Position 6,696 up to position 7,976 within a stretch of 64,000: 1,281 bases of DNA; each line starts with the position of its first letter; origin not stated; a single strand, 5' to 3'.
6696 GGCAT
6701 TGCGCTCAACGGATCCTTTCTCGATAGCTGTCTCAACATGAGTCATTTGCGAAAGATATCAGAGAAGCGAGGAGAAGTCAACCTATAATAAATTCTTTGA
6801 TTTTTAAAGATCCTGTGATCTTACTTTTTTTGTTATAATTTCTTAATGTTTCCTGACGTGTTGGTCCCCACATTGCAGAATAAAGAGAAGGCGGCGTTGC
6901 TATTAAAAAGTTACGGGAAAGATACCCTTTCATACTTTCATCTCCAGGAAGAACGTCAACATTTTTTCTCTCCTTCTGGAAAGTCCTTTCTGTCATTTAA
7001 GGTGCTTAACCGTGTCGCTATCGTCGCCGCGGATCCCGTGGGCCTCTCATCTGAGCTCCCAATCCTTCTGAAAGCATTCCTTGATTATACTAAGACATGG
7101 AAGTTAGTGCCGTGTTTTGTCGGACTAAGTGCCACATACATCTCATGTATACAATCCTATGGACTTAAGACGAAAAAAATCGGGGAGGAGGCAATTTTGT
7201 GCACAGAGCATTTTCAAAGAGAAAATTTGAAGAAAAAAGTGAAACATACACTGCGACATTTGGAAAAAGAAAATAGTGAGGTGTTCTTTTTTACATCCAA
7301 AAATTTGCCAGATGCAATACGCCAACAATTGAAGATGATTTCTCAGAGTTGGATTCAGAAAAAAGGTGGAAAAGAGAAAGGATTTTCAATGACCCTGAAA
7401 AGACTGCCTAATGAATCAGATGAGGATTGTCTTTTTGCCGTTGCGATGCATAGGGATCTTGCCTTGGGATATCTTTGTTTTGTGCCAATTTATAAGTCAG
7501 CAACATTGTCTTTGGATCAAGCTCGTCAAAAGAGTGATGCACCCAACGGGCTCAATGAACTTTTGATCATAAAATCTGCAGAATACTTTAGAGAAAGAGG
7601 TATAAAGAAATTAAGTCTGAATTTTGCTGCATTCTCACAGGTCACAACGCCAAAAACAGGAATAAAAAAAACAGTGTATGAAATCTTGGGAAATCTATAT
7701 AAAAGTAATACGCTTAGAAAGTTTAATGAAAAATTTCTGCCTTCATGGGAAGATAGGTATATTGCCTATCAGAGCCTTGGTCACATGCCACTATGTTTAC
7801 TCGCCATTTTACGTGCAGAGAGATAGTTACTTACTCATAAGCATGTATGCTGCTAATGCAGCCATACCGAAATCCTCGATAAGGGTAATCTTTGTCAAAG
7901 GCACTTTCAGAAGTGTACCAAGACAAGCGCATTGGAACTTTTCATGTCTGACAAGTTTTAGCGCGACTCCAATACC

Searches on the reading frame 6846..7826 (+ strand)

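Call 65: search_protein_families(library=pfam, proteins=[window:6846-7826:+], max_evalue=0.001)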
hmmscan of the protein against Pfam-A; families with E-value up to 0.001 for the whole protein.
window:6846-7826:+ (326 aa): 1 family
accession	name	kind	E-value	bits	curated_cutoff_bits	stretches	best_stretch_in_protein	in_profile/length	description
PF09924.15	LPG_synthase_C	-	9.8e-56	189.4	27.5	1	19-308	3-298/298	Phosphatidylglycerol lysyltransferase, C-terminal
